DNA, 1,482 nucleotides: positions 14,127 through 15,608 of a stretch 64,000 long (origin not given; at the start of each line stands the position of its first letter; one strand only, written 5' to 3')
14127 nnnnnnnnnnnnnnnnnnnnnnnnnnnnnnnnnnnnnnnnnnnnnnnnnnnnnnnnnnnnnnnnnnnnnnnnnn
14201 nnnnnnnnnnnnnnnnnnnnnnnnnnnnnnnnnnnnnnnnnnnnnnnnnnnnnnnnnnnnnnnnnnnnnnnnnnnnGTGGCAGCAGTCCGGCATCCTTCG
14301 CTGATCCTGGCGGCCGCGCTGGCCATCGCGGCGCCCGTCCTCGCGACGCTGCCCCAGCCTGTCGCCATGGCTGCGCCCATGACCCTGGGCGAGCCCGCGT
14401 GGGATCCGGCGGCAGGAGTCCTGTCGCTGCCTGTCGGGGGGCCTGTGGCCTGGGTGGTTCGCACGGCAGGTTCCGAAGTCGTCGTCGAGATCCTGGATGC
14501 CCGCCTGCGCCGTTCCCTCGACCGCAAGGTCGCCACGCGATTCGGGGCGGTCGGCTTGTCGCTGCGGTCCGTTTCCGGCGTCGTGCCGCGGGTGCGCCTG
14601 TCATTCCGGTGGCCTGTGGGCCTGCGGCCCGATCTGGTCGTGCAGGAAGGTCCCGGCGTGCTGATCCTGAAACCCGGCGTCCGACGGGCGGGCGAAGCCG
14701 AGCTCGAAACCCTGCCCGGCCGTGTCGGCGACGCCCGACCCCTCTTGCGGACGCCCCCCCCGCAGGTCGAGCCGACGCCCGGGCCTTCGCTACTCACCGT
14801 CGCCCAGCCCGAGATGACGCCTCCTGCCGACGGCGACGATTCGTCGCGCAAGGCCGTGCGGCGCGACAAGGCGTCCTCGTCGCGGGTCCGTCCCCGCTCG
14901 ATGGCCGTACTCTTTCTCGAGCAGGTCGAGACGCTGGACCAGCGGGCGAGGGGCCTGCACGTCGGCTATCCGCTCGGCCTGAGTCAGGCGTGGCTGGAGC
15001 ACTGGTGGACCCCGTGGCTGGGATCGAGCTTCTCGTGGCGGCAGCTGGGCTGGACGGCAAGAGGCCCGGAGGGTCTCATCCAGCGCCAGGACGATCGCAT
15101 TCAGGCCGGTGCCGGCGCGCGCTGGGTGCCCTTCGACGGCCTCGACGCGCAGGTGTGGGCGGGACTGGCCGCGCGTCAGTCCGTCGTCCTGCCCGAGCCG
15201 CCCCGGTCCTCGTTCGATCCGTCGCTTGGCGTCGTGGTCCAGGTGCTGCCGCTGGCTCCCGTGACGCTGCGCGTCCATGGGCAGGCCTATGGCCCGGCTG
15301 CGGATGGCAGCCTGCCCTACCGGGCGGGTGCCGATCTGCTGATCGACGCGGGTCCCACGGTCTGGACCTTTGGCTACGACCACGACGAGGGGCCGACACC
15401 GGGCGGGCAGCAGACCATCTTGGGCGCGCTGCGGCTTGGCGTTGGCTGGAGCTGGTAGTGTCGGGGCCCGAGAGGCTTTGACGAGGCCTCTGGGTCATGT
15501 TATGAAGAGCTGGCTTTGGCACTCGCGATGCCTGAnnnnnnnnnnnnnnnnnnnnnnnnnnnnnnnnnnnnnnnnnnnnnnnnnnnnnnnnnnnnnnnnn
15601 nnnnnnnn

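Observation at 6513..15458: Seven-gene translationally coupled operon fusing histidine utilisation (with eukaryote-like fused FtcD) to a NanE-like epimerase, a ROK kinase and an AMIN-domain protein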

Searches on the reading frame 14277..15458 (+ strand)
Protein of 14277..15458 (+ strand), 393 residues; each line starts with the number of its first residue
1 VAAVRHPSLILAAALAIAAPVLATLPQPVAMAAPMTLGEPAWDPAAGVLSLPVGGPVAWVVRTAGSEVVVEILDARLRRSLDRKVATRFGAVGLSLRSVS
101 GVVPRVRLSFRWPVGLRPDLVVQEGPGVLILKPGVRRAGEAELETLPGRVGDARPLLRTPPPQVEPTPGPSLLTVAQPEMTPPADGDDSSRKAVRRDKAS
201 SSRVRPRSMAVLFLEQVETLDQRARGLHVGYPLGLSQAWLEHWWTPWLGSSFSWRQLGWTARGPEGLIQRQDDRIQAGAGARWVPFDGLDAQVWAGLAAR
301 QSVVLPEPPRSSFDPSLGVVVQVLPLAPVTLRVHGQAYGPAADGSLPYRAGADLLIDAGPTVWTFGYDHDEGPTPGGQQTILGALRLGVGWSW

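Call 3: search_protein_families(library=pfam, proteins=[window:14277-15458:+])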
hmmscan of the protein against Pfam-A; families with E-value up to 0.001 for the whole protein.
window:14277-15458:+ (393 aa): 0 families

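Call 7: search_protein_families(library=ncbifam, proteins=[window:14277-15458:+], max_evalue=0.01)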
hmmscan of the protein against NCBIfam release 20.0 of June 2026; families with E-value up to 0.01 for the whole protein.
window:14277-15458:+ (393 aa): 0 families

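Call 8: search_protein_families(library=pfam, proteins=[window:14277-15458:+], max_evalue=10)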
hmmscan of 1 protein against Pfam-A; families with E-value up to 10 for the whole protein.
window:14277-15458:+ (393 aa): 0 families

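Call 10: find_homologous_proteins(query=window:14277-15458:+)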
Query window:14277-15458:+ (393 aa): 4 proteins with E <= 0.001 among 8000 candidates.
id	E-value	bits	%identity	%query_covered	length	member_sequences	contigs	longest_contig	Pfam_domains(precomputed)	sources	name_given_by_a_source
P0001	9.6e-253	856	99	100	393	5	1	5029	-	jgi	-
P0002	9.0e-224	761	88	100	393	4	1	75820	-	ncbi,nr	ncbi:MAG: hypothetical protein VKP57_00220 [Candidatus Sericytochromatia bacterium]|nr:hypothetical 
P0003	1.0e-183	629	73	100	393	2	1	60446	-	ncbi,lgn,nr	ncbi:MAG: hypothetical protein VKO64_08205 [Candidatus Sericytochromatia bacterium]|nr:hypothetical 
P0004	2.3e-142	493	65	91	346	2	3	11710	-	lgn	-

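Call 21: search_protein_representatives(alignment_id=A1)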
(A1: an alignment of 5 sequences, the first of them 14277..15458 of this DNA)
Query: 5 sequences, 393 profile positions. Proteins with E-value up to 0.001 (for the whole library): 9; up to 1e-10: 5; up to 1e-30: 1. The best 9 are listed.
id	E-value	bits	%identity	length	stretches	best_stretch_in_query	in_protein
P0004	1.3e-191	653.0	-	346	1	35-393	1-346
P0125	7.1e-24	100.8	-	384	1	27-393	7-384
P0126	1.9e-23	99.3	-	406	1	12-393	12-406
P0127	1.2e-15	73.6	-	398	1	31-391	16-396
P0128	5.9e-14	68.1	-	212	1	193-393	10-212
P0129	1.0e-08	50.9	-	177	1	216-391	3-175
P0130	1.4e-07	47.1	-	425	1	29-392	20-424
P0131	2.7e-04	36.3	-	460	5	275-318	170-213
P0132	6.5e-04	35.1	-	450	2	154-392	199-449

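Call 25: predict_structure(alignment_id=A1)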
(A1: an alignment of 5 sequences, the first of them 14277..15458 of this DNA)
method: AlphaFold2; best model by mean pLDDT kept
length: 393 residues; sequences in the alignment: 5
mean_pLDDT: 32.7   pTM: 0.23
mean pLDDT of the five models: 32.7, 30.3, 29.9, 29.6, 28.3
residues with pLDDT >= 90: 0; 70-90: 2; 50-70: 21; < 50: 370
segments of 3 or more residues with pLDDT < 50: 1-4, 18-58, 62-69, 73-107, 109-340, 346-393
pLDDT, mean of each block of 10 residues (from residue 1): 53 55 36 35 42 47 46 40 31 39 42 41 39 32 22 21 25 23 28 27 36 38 22 21 23 22 22 20 23 21 23 27 41 46 52 42 23 27 26 21
secondary structure, 60 per line:
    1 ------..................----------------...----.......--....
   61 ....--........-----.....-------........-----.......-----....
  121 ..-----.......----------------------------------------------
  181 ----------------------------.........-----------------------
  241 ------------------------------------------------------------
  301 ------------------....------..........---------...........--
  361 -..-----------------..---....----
elements in order: H7-24 E41-43 E48-54 E57-64 E67-74 E80-84 E92-99 E105-111 E117-122 E128-134 E209-217 E319-322 E329-338 E348-358 E386-389

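Call 27: search_protein_families(library=pfam, alignment_id=A2, max_evalue=10)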
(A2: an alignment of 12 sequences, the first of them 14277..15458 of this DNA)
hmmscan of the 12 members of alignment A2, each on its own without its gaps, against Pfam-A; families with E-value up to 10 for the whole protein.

A. member 1, window:14277-15458:+ (393 aa): 0 families

B. families by the number of members that match (of 12 scanned): 5 families
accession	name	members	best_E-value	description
PF11741.13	AMIN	3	8.5e-09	AMIN domain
PF24900.1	TRASH_ZMYM4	1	1.1e-10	Zinc finger MYM-type protein 4-like, TRASH domain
PF06119.19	NIDO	1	3.9e-05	Nidogen-like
PF13505.12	OMP_b-brl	1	0.28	Outer membrane protein beta-barrel domain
PF18770.7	Arm_vescicular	1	0.35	Armadillo tether-repeat of vescicular transport factor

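Call 28: search_solved_structures(query=A2, max_evalue=10)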
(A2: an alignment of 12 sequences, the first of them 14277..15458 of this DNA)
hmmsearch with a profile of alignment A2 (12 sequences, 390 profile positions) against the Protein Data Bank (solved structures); distinct sequences matched with E-value up to 10: 3.
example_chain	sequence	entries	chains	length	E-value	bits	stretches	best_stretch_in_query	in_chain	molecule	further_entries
4bin_A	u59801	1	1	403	0.19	13.9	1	27-110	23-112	N-ACETYLMURAMOYL-L-ALANINE AMIDASE AMIC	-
7jil_K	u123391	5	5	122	0.46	12.6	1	33-81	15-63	50S ribosomal protein L14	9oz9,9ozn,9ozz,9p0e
7q5q_B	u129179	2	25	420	8.3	8.5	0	141-197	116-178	Dihydrolipoyllysine-residue succinyltransferase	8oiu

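Call 31: find_encoding_contigs(protein=P0125, flank=8000, max_places=2)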
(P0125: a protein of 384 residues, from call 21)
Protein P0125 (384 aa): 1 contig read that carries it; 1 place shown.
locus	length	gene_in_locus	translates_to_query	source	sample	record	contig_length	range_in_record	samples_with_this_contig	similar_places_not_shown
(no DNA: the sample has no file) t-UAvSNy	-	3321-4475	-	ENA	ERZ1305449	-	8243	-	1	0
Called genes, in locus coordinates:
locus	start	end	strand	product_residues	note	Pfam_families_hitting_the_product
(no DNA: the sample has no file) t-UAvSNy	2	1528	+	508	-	?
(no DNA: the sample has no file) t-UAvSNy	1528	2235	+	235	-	PF04131:NanE, PF01207:Dus (faint)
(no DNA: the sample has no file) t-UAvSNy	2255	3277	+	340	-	PF00480:ROK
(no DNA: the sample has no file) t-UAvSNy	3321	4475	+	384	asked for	-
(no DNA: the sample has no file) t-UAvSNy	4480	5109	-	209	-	PF07238:PilZ (faint)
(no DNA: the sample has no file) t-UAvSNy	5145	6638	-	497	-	PF02384:N6_Mtase, PF20473:MmeI_Mtase (faint), PF07669:Eco57I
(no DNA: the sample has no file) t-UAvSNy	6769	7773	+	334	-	-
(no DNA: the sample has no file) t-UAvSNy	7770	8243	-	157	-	?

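Call 32: find_encoding_contigs(protein=P0130, flank=10000, max_places=2)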
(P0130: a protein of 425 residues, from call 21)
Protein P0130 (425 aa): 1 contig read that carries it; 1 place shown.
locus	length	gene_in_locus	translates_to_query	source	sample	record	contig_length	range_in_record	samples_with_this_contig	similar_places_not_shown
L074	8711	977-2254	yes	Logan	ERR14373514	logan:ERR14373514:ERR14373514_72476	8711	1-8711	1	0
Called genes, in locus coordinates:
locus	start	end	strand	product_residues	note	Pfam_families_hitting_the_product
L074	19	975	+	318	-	PF00480:ROK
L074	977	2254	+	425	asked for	PF11741:AMIN (faint)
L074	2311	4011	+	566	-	PF08450:SGL (faint), PF20067:SSL_N (faint), PF01436:NHL (faint), PF25021:TEN_NHL (faint)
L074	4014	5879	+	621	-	PF25021:TEN_NHL, PF01436:NHL (faint)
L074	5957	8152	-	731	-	PF00753:Lactamase_B, PF23023:Anti-Pycsar_Apyc1, PF12706:Lactamase_B_2 (weak), PF00027:cNMP_binding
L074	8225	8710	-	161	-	?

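Call 33: find_encoding_contigs(protein=P0132, flank=10000, max_places=2)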
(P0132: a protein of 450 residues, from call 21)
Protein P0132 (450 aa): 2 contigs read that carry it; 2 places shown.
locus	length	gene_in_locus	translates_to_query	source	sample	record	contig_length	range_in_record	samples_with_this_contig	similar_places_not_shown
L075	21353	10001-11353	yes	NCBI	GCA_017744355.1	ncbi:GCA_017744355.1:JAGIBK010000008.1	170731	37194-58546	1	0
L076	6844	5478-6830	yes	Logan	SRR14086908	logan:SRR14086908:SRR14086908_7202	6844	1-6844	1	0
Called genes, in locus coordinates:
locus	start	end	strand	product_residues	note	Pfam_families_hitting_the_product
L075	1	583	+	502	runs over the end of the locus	-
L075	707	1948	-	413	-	PF22148:Fervidolysin_NPro-like (faint), PF00082:Peptidase_S8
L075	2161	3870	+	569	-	PF17391:Urocanase_N, PF01175:Urocanase, PF17392:Urocanase_C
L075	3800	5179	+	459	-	PF07969:Amidohydro_3 (weak), PF01979:Amidohydro_1, PF07969:Amidohydro_3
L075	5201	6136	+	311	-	PF07837:FTCD_N, PF02971:FTCD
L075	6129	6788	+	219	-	PF04961:FTCD_C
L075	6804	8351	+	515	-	PF00221:Lyase_aromatic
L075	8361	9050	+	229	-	PF05690:ThiG (faint), PF04131:NanE, PF02581:TMP-TENI (faint), PF01207:Dus (weak)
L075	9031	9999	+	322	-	PF00480:ROK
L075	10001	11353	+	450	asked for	PF11741:AMIN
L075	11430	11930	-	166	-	PF01814:Hemerythrin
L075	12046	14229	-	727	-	PF00753:Lactamase_B, PF23023:Anti-Pycsar_Apyc1, PF12706:Lactamase_B_2 (weak), PF00027:cNMP_binding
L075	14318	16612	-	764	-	PF01301:Glyco_hydro_35, PF02449:Glyco_hydro_42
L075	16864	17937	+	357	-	PF01628:HrcA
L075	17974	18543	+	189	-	PF01025:GrpE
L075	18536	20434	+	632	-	PF00012:HSP70, PF06723:MreB_Mbl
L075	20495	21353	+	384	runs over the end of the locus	PF00226:DnaJ, PF01556:DnaJ_C, PF00684:DnaJ_CXXCXGXG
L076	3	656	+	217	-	?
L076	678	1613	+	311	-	PF07837:FTCD_N, PF02971:FTCD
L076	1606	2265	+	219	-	PF04961:FTCD_C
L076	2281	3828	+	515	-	PF00221:Lyase_aromatic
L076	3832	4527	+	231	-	PF05690:ThiG (faint), PF04131:NanE, PF02581:TMP-TENI (faint), PF01207:Dus (weak)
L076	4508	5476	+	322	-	PF00480:ROK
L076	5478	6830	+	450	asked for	PF11741:AMIN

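Call 34: find_encoding_contigs(protein=P0127, flank=10000, max_places=2)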
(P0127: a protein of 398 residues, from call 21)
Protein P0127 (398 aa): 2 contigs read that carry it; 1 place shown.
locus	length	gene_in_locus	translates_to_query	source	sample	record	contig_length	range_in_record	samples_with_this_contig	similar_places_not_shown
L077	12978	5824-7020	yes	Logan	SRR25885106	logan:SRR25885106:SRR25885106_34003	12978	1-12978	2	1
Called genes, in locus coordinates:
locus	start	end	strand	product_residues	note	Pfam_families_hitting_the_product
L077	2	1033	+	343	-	?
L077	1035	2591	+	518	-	PF07837:FTCD_N, PF02971:FTCD, PF04961:FTCD_C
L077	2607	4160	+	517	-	PF00221:Lyase_aromatic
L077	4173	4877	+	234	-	PF04131:NanE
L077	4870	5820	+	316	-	PF00480:ROK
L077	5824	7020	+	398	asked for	-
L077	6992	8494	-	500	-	PF02384:N6_Mtase, PF20473:MmeI_Mtase (faint), PF07669:Eco57I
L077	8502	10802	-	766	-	PF01301:Glyco_hydro_35, PF02449:Glyco_hydro_42, PF22369:GLMA_2nd (weak)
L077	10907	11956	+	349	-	PF01628:HrcA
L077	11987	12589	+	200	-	PF01025:GrpE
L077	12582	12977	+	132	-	?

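Call 58: predict_structure(alignment_id=A4)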
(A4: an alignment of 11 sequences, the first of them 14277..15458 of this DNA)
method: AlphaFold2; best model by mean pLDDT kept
length: 393 residues; sequences in the alignment: 11
mean_pLDDT: 72.1   pTM: 0.49
mean pLDDT of the five models: 72.1, 70.3, 66.2, 63.6, 63.4
residues with pLDDT >= 90: 93; 70-90: 157; 50-70: 58; < 50: 85
segments of 3 or more residues with pLDDT < 50: 1-6, 22-32, 136-202
pLDDT, mean of each block of 10 residues (from residue 1): 49 56 41 66 75 75 79 76 57 77 77 70 75 57 36 39 44 39 38 35 71 92 82 87 94 91 82 93 87 93 80 91 86 91 74 91 93 75 93 91
secondary structure, 60 per line:
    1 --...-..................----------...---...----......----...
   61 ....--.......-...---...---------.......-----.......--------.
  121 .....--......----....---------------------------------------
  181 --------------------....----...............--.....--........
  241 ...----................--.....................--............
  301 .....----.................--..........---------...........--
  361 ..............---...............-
elements in order: H7-24 E35-37 E41-43 E48-53 E58-64 E67-73 E75-77 E81-83 E93-99 E105-111 E120-125 E128-133 H138-141 H201-204 E209-223 E226-230 E233-243 E248-263 E266-286 E289-305 E310-326 E329-338 E348-358 E361-374 E378-392
